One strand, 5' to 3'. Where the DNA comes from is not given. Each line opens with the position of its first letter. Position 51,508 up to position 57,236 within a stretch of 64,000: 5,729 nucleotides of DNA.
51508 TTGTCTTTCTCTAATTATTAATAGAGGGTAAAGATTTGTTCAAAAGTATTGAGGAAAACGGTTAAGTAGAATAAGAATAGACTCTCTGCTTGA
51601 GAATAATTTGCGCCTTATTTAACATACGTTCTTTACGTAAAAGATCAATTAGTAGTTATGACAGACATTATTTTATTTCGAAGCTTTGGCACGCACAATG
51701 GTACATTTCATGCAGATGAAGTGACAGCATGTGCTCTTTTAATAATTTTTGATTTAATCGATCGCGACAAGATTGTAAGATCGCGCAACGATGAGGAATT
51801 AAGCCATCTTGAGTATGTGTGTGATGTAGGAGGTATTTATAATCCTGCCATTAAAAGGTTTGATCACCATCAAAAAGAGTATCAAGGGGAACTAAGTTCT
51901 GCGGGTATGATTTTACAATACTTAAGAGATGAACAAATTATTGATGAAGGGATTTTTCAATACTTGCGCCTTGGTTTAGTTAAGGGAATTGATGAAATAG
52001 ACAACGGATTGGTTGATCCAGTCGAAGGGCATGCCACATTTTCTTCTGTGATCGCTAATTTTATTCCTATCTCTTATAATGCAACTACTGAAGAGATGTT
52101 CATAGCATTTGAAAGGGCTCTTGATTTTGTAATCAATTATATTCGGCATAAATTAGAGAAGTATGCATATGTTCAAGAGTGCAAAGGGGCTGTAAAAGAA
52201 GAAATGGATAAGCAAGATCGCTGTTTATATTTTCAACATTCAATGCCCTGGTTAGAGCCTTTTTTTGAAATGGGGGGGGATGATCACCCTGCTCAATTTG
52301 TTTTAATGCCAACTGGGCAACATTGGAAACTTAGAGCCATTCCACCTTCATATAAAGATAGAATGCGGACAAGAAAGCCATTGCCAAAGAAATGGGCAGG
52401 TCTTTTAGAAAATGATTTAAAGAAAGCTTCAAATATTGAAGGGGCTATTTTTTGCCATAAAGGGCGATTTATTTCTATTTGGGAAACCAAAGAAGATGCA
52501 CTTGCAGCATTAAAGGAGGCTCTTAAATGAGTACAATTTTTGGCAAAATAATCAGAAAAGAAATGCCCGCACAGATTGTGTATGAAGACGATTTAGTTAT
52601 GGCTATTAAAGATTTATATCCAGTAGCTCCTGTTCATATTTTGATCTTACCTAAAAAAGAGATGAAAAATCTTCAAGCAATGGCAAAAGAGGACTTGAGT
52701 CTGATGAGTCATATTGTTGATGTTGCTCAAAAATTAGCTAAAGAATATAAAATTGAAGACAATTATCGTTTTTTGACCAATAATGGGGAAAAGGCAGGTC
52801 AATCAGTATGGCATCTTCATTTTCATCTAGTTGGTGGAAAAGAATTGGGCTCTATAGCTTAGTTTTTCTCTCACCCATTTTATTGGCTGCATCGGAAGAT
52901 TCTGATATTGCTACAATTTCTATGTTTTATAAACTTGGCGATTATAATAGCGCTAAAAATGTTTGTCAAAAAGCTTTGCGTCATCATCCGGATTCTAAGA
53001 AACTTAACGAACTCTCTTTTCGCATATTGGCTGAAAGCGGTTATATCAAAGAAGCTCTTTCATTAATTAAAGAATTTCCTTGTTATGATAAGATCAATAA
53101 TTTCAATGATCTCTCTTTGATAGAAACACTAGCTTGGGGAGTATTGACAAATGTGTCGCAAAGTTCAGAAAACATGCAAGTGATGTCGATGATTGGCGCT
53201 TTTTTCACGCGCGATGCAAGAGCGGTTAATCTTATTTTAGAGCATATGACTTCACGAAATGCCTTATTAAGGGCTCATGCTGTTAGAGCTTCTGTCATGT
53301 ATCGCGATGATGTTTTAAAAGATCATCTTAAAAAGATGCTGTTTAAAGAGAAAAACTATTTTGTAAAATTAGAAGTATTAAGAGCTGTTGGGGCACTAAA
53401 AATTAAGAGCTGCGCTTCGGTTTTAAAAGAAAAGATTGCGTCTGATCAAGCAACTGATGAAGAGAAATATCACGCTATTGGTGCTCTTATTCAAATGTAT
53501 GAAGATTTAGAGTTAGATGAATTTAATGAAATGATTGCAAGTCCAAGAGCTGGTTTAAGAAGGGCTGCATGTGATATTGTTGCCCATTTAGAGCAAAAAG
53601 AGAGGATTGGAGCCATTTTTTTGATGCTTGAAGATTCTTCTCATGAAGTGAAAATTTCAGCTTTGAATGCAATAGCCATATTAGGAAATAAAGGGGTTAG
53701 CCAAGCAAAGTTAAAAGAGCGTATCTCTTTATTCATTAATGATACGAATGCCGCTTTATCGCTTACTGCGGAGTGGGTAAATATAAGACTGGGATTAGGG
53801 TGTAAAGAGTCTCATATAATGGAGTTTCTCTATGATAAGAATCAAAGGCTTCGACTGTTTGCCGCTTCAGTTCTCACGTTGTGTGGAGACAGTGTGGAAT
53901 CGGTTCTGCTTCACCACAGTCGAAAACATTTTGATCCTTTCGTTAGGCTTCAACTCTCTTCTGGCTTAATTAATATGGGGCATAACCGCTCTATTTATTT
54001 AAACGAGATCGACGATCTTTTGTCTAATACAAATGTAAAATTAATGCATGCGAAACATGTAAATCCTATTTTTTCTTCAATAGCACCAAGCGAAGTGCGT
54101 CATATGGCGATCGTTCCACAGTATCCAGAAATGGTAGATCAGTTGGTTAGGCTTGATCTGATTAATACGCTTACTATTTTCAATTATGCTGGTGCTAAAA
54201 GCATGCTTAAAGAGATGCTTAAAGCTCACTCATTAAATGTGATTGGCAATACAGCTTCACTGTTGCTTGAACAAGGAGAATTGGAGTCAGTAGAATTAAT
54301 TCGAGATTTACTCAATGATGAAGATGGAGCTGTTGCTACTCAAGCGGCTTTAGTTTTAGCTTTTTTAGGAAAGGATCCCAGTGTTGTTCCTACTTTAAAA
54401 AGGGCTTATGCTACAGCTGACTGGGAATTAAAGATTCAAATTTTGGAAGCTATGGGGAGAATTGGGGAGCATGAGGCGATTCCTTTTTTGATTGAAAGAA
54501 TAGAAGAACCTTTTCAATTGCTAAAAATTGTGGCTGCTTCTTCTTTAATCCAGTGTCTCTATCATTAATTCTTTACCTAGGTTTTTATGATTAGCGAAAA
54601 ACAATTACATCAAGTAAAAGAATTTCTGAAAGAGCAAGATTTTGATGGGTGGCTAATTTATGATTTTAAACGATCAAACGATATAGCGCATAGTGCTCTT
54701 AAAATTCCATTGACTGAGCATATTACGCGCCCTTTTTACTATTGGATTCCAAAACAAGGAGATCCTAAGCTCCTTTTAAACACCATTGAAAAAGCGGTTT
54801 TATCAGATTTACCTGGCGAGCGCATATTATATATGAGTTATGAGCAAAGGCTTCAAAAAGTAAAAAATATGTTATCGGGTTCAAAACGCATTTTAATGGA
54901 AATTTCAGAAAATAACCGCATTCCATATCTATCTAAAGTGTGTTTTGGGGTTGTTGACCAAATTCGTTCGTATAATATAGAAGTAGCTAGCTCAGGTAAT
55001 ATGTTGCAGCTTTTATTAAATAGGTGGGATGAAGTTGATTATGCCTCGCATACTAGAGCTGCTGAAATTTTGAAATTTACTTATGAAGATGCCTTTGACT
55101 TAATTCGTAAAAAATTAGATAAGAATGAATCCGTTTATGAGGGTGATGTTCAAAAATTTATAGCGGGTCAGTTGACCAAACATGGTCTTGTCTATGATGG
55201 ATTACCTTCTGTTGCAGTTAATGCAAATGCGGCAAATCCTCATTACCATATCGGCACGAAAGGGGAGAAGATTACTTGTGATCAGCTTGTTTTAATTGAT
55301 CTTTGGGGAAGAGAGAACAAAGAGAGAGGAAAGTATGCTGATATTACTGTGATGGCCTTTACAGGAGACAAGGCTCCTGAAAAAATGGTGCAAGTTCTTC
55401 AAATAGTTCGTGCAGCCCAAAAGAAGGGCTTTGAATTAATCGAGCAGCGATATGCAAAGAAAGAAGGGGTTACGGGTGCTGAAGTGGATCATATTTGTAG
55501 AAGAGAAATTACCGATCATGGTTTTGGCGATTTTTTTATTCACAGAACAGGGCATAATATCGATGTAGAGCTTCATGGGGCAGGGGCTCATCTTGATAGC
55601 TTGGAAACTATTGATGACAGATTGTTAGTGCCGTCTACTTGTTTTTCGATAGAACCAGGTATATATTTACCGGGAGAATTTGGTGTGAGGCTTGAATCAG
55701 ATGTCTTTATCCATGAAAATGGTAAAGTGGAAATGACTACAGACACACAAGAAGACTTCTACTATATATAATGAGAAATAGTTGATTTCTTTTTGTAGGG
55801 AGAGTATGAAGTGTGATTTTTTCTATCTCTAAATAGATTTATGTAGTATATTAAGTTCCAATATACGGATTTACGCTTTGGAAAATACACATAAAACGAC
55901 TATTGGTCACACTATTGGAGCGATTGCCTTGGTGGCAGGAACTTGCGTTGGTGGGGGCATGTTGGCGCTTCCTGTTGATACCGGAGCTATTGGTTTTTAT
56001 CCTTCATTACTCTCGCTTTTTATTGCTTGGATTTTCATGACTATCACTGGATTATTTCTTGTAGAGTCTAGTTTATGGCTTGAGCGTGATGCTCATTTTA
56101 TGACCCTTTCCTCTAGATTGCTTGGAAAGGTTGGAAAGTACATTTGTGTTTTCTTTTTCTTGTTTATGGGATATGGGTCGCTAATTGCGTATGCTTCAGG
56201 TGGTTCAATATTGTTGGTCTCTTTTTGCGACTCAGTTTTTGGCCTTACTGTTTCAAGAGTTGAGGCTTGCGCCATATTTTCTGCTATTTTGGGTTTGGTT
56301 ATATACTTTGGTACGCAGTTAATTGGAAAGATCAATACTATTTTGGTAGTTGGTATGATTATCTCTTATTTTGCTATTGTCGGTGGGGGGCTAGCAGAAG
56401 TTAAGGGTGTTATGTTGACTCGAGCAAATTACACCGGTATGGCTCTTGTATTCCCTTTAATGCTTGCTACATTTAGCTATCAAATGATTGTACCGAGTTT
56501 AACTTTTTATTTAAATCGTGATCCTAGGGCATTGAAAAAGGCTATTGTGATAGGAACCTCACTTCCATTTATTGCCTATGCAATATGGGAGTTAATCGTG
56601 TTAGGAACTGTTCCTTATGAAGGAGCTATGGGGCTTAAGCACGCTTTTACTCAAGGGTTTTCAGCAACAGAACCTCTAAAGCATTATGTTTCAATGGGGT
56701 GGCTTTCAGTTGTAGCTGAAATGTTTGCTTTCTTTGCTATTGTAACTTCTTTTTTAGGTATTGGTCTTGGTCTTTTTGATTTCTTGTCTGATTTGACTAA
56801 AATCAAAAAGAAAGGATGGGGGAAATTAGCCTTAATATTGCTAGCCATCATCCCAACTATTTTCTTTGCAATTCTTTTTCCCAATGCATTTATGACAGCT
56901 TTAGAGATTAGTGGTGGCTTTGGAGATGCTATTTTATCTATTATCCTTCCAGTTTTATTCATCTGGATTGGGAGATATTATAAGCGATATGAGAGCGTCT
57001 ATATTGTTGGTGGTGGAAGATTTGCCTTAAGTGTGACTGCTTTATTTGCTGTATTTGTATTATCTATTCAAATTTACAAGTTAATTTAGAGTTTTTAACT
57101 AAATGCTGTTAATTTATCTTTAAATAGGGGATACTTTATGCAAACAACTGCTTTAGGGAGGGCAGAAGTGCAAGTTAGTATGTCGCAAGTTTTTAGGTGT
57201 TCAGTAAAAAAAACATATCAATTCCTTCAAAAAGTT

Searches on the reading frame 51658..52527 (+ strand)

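Call 94: search_protein_families(library=pfam, proteins=[window:51658-52527:+], max_evalue=0.00001)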
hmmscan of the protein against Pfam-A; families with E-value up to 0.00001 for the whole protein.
window:51658-52527:+ (290 aa): 1 family
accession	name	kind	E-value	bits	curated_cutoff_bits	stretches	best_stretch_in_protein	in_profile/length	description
PF03690.18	MYG1_exonuc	-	4.1e-54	184.8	22.1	1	11-289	3-318/318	Uncharacterised protein family (UPF0160)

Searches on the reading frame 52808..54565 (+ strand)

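Call 44: search_protein_families(library=pfam, proteins=[window:52808-54565:+], max_evalue=0.00001)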
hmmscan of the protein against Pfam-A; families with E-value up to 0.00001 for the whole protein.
window:52808-54565:+ (586 aa): 2 families
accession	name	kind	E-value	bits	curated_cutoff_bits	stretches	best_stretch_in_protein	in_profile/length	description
PF13646.12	HEAT_2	-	3.2e-25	88.7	27.7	1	498-580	4-87/88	HEAT repeats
PF14559.12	TPR_19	-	1.9e-06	28.5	25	0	42-88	3-49/68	Tetratricopeptide repeat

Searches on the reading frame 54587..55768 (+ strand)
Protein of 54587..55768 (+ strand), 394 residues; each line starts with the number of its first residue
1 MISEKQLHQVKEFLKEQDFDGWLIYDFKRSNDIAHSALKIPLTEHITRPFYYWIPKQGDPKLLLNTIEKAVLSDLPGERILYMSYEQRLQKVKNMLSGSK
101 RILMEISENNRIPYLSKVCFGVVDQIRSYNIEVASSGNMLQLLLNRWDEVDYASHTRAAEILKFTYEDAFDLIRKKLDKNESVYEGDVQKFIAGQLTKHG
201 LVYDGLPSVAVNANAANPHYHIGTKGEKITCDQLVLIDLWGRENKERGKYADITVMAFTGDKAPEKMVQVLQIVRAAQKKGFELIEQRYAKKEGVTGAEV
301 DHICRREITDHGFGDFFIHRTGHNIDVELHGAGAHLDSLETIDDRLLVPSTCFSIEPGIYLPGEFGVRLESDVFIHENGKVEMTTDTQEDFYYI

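Call 94: search_protein_families(library=pfam, proteins=[window:54587-55768:+], max_evalue=0.00001)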
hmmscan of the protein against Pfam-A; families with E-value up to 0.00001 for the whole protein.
window:54587-55768:+ (394 aa): 1 family
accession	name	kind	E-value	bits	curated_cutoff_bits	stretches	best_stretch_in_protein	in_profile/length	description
PF00557.29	Peptidase_M24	-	1.5e-36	126.6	23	1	156-377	4-208/208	Metallopeptidase family M24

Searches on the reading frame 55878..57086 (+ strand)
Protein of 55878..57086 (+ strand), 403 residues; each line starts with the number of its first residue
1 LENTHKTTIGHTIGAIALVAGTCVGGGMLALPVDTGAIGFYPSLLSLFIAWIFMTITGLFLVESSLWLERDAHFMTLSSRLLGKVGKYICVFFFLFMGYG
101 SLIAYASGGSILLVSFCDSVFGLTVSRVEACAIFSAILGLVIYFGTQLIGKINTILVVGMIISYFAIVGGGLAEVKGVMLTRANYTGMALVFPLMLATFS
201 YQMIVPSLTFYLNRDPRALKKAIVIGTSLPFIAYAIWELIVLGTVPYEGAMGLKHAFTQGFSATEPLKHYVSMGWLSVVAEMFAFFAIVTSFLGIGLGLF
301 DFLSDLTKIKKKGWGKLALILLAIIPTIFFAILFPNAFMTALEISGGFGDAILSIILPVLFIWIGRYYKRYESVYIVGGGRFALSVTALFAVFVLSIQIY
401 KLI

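Call 94: search_protein_families(library=pfam, proteins=[window:55878-57086:+], max_evalue=0.00001)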
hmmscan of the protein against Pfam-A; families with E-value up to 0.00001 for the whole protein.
window:55878-57086:+ (403 aa): 2 families
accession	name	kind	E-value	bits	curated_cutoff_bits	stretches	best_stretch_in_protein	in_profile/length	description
PF03222.19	Trp_Tyr_perm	-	1.1e-87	295.1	22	1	12-397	5-392/393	Tryptophan/tyrosine permease family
PF01490.24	Aa_trans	-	1.3e-09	37.6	25.6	1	15-236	8-245/410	Transmembrane amino acid transporter protein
